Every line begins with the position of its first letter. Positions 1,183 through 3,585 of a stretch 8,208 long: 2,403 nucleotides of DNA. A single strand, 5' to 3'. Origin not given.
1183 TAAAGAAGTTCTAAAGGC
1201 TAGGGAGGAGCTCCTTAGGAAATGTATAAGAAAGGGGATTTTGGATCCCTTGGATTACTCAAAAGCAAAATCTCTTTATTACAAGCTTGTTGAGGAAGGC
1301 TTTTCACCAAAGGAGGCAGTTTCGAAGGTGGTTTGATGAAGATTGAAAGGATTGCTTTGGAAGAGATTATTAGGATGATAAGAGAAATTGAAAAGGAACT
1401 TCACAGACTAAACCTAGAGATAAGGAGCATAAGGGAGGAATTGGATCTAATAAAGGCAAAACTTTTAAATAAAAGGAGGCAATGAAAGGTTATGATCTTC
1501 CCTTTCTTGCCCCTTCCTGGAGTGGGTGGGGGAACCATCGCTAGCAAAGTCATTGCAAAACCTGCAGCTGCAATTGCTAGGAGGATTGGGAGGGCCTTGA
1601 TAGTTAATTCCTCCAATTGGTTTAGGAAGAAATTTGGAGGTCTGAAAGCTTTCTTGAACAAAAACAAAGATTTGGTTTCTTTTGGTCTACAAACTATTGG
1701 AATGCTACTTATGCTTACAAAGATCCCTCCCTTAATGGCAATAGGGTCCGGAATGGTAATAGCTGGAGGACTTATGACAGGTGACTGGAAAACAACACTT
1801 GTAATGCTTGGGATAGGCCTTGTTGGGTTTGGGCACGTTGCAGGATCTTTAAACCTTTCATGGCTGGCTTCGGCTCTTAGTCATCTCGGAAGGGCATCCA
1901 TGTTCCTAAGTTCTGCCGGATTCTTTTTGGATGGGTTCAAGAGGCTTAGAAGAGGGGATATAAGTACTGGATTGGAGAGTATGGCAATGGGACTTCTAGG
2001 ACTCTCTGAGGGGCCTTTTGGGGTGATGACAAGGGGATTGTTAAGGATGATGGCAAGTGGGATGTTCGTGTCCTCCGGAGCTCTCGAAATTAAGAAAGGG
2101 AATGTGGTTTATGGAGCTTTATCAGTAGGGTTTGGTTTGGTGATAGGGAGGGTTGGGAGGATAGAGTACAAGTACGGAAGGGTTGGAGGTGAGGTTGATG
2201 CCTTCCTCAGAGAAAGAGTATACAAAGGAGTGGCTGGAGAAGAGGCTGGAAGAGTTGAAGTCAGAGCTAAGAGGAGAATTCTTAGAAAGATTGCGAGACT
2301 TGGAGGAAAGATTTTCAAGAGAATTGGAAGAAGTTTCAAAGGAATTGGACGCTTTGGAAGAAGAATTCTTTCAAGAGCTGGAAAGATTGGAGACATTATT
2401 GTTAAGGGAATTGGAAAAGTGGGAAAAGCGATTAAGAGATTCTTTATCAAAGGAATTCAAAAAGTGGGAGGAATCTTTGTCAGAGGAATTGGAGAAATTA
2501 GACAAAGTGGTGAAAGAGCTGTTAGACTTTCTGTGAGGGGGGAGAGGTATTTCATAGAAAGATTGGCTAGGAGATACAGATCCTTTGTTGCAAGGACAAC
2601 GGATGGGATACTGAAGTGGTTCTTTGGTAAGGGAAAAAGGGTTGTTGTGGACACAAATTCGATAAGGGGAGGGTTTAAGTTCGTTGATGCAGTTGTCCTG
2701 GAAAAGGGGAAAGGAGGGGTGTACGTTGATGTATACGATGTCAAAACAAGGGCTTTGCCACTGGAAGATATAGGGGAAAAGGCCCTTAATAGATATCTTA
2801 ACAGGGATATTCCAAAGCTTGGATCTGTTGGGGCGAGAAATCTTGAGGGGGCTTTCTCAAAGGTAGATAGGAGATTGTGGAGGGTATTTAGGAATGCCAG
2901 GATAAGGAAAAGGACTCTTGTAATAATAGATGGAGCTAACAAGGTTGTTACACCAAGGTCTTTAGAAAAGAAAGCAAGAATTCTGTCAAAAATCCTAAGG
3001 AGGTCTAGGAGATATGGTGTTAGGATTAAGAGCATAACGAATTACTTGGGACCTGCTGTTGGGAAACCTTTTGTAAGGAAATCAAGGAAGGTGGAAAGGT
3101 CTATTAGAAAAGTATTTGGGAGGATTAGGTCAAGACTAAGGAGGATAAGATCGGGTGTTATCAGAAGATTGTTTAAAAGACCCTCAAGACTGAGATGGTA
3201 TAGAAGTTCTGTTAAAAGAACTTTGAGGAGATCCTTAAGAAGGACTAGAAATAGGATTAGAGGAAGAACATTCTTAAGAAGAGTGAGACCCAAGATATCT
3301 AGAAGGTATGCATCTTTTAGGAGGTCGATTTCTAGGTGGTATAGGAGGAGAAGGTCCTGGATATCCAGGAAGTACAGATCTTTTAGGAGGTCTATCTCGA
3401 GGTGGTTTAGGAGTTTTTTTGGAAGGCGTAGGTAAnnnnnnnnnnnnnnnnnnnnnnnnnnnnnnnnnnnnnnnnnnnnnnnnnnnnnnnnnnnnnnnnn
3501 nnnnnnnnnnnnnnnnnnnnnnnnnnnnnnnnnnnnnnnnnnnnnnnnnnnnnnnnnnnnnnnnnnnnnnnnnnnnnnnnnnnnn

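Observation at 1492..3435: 647-aa chimera: glycine-zipper membrane anchor, cationic repeats and an arginine-rich tail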

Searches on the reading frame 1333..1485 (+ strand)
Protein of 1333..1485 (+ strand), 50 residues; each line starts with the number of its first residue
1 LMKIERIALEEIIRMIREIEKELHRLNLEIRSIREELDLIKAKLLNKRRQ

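Call 3: search_protein_families(library=pfam, proteins=[window:1333-1485:+], max_evalue=1)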
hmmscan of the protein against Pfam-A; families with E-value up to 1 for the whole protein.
window:1333-1485:+ (50 aa): 4 families
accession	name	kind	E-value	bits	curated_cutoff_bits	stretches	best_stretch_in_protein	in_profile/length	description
PF07574.19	SMC_Nse1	-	0.0088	16.4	23.3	1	5-38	36-69/194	Nse1 non-SMC component of SMC5-6 complex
PF10475.15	Vps54_N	-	0.029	14.1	27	1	13-44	66-97/291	Vacuolar-sorting protein 54, of GARP complex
PF05377.16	FlaC_arch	-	0.031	15.1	27.8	1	16-43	2-29/55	Flagella accessory protein C (FlaC)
PF10473.14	CENP-F_leu_zip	-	0.031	14.8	34.5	1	6-50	51-95/140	Leucine-rich repeats of kinetochore protein Cenp-F/LEK1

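Call 4: search_protein_families(library=ncbifam, proteins=[window:1333-1485:+], max_evalue=1)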
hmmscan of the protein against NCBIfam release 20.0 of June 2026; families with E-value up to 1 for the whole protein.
window:1333-1485:+ (50 aa): 1 family
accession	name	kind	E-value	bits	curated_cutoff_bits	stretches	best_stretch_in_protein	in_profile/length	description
TIGR04119.1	CXXX_matur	equivalog_domain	0.16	11.3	150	1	2-38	4-42/210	CXXX repeat peptide maturase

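Call 17: search_protein_families(library=phrogs, proteins=[window:1333-1485:+], max_evalue=0.1)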
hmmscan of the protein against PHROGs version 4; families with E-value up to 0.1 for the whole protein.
window:1333-1485:+ (50 aa): 0 families

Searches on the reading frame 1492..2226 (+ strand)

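Call 88: search_protein_families(library=phrogs, proteins=[window:1492-2226:+], max_evalue=0.1)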
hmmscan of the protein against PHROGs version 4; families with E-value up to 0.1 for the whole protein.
window:1492-2226:+ (245 aa): 1 family
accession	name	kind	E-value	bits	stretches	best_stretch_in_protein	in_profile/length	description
phrog_10584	-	unknown function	0.057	14.7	0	144-171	19-46/57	-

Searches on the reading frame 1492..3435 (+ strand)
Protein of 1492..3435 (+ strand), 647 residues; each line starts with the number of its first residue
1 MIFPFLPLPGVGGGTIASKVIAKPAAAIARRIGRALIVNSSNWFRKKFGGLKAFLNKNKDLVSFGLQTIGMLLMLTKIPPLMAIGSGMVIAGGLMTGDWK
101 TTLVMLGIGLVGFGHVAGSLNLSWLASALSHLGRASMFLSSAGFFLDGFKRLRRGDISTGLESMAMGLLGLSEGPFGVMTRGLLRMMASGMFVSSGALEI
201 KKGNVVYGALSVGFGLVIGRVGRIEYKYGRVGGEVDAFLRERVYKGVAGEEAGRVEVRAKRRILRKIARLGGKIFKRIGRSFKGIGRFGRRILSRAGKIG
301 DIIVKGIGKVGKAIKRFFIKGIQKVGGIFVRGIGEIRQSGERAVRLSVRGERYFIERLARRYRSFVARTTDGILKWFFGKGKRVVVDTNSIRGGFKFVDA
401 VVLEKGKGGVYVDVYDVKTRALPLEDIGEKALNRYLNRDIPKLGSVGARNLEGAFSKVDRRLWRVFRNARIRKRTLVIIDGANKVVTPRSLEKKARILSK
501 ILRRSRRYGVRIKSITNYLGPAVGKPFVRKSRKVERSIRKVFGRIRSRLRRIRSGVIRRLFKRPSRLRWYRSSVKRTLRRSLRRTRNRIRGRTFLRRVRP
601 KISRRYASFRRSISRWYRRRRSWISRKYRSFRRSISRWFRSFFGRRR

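Call 3: search_protein_families(library=pfam, proteins=[window:1492-3435:+], max_evalue=1)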
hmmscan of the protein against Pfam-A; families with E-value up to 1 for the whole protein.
window:1492-3435:+ (647 aa): 1 family
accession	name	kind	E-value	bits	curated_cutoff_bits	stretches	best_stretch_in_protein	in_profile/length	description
PF08769.17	Spo0A_C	-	0.018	15.5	25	1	511-545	33-67/104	Sporulation initiation factor Spo0A C terminal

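Call 4: search_protein_families(library=ncbifam, proteins=[window:1492-3435:+], max_evalue=1)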
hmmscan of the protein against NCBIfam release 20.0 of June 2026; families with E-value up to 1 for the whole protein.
window:1492-3435:+ (647 aa): 0 families

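Call 5: find_homologous_proteins(query=window:1492-3432:+, max_evalue=0.01)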
Query window:1492-3432:+ (647 aa): 1 proteins with E <= 0.01 among 8000 candidates.
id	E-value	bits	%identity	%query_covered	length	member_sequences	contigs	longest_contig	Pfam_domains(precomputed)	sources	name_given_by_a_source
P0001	0.0e+0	1364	100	100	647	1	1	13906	-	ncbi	-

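Call 7: find_encoding_contigs(protein=P0001, flank=10000)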
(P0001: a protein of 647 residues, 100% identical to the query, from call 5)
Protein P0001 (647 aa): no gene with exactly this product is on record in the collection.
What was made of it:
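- Tried and rejected: Not on record (call 7).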

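Call 17: search_protein_families(library=phrogs, proteins=[window:1492-3435:+], max_evalue=0.1)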
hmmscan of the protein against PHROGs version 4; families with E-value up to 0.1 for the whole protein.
window:1492-3435:+ (647 aa): 1 family
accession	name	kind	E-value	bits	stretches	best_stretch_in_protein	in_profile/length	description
phrog_167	-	tail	0.00017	20.4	1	39-637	556-899/1555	tail length tape measure protein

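Call 18: search_solved_structures(query=window:1492-3432:+, max_evalue=1)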
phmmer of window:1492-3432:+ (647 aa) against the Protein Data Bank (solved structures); distinct sequences matched with E-value up to 1: 0.

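Call 19: search_protein_representatives(protein=window:1492-3093:+)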
Query: 534 residues. Proteins with E-value up to 0.001 (for the whole library): 2; up to 1e-10: 1; up to 1e-30: 1. The best 2 are listed.
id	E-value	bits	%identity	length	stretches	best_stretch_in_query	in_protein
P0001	0.0e+00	1127.2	100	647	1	1-534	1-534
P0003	2.0e-06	43.6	51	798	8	102-142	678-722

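Call 39: find_homologous_proteins(query=A2, max_evalue=10)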
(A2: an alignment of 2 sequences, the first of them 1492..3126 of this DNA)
Query A2 (2 sequences) (545 aa, profile of the alignment): 1 proteins with E <= 10 among 8000 candidates.
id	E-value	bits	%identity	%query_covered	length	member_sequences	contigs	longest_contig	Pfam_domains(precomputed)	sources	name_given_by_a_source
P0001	1.3e-283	961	100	100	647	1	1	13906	-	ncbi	-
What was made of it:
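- Tried and rejected: Only the query itself was found (calls 5, 19, 39).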

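Call 48: predict_structure(protein=window:1492-3432:+)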
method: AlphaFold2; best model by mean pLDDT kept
length: 647 residues; sequences in the alignment: 1
mean_pLDDT: 44.3   pTM: 0.29
mean pLDDT of the five models: 44.3, 38.8, 37.8, 37.1, 35.2
residues with pLDDT >= 90: 0; 70-90: 59; 50-70: 85; < 50: 503
segments of 3 or more residues with pLDDT < 50: 1-29, 31-41, 175-179, 181-183, 185-264, 266-268, 277-279, 281-286, 288-294, 296-308, 310-647
pLDDT, mean of each block of 10 residues (from residue 1): 30 41 43 42 55 73 78 74 78 75 73 65 55 58 67 62 67 51 48 37 42 41 38 44 44 47 49 46 43 42 42 42 40 41 37 38 36 37 35 28 27 27 30 38 39 36 32 26 32 41 37 29 30 36 37 41 43 39 39 40 36 38 40 38 37
secondary structure, 60 per line:
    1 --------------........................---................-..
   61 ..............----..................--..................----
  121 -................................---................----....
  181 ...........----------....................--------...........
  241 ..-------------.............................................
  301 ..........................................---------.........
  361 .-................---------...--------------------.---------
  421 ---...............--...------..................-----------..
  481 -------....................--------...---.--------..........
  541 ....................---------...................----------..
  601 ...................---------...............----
elements in order (helices of 4 or more, strands of 3 or more residues): H15-38 H42-57 H59-74 H79-96 H99-116 H122-153 H157-172 H177-191 H202-221 H230-242 H256-342 H352-361 H363-378 H424-438 H450-467 H488-507 E516-518 H531-560 H570-588 H599-619 H629-643
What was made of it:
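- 1672..2166 (+): Gly/Ser/Ala-rich hydrophobic helices (aa 61-225): the membrane anchor. This is the only region where the single-sequence AlphaFold model reaches pLDDT 65-78, as a helical bundle (call 48).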

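Call 57: find_encoding_contigs(protein=P0002, flank=10000, max_places=4)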
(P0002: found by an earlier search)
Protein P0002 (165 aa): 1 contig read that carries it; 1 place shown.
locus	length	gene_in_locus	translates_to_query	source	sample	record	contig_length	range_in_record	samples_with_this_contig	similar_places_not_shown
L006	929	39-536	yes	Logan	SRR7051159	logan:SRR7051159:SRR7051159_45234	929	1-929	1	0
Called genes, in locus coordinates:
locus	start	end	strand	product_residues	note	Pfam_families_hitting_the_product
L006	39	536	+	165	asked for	-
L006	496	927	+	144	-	?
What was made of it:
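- Tried and rejected: The pilin look-up gave only a 929-nt contig (call 57).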

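Call 62: find_related_loci(query=A2, collection=viral_contigs, flank=8000)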
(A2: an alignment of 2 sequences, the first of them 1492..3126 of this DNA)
Query A2 (545 aa) in viral_contigs; peptide patterns used: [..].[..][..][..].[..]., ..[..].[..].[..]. (x = any residue, [..] = any of these).
417 stretches matched a pattern, but none encodes a relative of the query by tblastn (E <= 1e-3).

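Call 82: search_dna_similar(query=window:1492-3432:+, collection=phages, mode=protein, max_evalue=0.01, max_rows=10)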
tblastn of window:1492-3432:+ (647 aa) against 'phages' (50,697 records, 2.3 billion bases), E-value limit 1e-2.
No match.
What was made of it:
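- On Phage tail tape-measure proteins: No hits in phages or IMG/VR (calls 62, 82).
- Closest known: Phage tail tape-measure proteins. Different: No viral gene context and no match in phage genomes (calls 62, 82).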

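Call 83: search_dna_similar(query=window:1492-3432:+, collection=plasmids, mode=protein, max_evalue=0.01, max_rows=10)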
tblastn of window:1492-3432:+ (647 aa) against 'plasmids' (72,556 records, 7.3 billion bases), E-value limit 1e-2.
No match.

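Call 87: search_protein_families(library=padloc, proteins=[window:1492-3432:+], max_evalue=0.1)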
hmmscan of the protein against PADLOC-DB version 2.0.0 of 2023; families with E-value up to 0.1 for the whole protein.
window:1492-3432:+ (647 aa): 1 family
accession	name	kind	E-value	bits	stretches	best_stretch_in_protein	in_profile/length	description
PDLC04140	mad8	-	0.015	12.8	1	452-516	168-231/314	mads_8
